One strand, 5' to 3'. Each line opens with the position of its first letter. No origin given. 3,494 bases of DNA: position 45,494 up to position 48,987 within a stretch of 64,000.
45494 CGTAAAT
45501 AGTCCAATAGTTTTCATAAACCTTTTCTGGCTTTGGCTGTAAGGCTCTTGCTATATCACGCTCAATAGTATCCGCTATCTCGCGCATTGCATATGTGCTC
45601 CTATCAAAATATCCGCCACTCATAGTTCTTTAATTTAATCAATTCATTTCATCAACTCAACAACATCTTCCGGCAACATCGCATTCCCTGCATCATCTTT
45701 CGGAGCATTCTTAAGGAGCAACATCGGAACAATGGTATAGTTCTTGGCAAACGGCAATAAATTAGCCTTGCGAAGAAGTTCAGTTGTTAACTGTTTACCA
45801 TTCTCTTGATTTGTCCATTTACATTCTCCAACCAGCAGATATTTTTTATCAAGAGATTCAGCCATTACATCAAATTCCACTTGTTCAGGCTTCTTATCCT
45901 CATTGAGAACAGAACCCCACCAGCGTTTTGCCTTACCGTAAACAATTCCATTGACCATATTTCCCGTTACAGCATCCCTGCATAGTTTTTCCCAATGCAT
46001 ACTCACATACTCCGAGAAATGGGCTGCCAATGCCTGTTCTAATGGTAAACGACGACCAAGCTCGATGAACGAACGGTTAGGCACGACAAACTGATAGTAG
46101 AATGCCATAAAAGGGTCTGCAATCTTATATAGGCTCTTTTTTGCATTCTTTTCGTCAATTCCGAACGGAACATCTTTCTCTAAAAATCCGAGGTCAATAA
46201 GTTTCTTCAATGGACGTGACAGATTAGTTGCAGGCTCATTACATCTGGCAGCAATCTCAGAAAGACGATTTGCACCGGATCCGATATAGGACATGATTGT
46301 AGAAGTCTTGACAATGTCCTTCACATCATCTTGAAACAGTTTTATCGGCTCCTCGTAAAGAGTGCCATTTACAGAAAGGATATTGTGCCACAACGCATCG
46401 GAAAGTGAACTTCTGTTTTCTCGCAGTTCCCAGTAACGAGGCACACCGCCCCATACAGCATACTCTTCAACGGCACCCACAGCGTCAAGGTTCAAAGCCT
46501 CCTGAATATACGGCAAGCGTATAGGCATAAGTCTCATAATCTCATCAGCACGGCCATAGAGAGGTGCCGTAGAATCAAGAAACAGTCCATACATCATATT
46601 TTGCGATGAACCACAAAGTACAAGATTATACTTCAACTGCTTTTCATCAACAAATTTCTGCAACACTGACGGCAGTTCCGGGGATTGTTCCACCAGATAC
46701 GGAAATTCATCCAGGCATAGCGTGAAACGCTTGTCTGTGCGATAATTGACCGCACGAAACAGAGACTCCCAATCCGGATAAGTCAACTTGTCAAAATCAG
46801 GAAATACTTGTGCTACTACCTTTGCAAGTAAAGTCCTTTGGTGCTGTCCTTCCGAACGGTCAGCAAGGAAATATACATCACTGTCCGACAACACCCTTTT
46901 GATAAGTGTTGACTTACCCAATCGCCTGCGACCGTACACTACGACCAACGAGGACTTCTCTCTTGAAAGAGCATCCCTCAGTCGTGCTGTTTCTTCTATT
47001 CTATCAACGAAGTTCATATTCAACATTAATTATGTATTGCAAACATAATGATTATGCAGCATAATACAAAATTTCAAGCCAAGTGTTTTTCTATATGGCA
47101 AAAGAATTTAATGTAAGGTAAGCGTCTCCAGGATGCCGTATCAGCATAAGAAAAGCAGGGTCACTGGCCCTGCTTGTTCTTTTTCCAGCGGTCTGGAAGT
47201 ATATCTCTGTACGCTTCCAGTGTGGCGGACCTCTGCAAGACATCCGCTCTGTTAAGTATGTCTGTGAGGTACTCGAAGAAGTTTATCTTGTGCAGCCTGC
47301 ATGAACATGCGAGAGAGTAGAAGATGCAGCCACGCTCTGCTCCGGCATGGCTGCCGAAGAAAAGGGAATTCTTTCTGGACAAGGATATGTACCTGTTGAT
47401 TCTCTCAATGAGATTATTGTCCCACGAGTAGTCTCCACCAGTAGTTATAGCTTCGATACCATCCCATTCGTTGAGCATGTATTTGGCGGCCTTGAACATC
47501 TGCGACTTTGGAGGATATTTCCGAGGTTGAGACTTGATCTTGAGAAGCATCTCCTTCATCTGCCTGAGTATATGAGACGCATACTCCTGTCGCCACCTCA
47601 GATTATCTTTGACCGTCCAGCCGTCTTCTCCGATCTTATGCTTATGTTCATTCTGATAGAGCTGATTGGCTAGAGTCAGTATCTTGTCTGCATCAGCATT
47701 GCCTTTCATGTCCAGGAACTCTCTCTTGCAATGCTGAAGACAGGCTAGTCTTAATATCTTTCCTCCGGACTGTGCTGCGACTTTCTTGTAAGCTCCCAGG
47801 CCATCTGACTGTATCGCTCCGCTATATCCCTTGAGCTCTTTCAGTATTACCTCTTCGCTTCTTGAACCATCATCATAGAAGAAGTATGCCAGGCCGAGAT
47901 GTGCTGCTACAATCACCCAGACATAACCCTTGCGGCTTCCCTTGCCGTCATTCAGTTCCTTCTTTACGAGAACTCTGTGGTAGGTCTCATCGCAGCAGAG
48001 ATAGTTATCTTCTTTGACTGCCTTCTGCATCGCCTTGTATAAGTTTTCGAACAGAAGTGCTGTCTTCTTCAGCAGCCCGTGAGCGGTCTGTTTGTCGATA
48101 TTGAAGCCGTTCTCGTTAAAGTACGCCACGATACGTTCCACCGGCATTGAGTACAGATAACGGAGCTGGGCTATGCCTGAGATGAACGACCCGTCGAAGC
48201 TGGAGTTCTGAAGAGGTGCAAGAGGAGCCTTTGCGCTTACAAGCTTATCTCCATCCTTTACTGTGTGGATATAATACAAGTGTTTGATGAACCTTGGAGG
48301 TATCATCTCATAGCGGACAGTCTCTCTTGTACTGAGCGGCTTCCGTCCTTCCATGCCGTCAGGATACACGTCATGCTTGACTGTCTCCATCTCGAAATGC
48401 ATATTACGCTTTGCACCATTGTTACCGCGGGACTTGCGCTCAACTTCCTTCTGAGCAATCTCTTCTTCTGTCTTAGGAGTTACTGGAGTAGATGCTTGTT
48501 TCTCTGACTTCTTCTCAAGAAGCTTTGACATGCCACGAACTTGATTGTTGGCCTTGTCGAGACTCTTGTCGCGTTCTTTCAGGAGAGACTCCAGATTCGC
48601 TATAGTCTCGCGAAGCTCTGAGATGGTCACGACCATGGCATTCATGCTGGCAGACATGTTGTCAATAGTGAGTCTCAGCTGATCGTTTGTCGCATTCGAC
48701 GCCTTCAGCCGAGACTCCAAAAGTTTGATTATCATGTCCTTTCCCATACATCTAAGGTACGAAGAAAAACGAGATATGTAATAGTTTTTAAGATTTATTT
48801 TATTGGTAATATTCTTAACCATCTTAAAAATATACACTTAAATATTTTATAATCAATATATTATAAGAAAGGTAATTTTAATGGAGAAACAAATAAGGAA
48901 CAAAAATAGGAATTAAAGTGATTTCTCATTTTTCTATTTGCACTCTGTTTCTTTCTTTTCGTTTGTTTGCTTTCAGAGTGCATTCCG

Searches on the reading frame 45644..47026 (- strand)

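Call 80: search_protein_families(library=pfam, proteins=[window:45644-47026:-], max_evalue=0.001)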
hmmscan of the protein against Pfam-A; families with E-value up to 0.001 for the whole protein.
window:45644-47026:- (460 aa): 7 families
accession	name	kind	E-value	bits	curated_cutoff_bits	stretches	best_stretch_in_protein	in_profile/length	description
PF01637.24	ATPase_2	-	2e-16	60.9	33.2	1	6-169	1-182/225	ATPase domain predominantly from Archaea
PF03008.20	DUF234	-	2.5e-15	57.1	22.5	1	310-408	1-93/100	Archaea bacterial proteins of unknown function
PF13173.12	AAA_14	-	3.2e-08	34.1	27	1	26-162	3-117/129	AAA domain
PF13401.12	AAA_22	-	3.6e-05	24.5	27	1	24-140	4-123/130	AAA domain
PF09339.16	HTH_IclR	-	5.8e-05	23.2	22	1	239-285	3-51/52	IclR helix-turn-helix domain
PF12840.13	HTH_20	-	0.00064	20.1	27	0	255-283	21-49/51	Helix-turn-helix domain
PF13191.12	AAA_16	-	0.00095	20.1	32.6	0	6-61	2-63/167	AAA ATPase domain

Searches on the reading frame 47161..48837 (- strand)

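Call 80: search_protein_families(library=pfam, proteins=[window:47161-48837:-], max_evalue=0.001)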
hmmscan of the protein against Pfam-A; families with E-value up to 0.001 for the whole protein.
window:47161-48837:- (558 aa): 1 family
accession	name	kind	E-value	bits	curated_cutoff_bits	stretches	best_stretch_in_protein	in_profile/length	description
PF03050.20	DDE_Tnp_IS66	-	9.2e-65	219.3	23.1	1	212-501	2-283/284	Transposase IS66 family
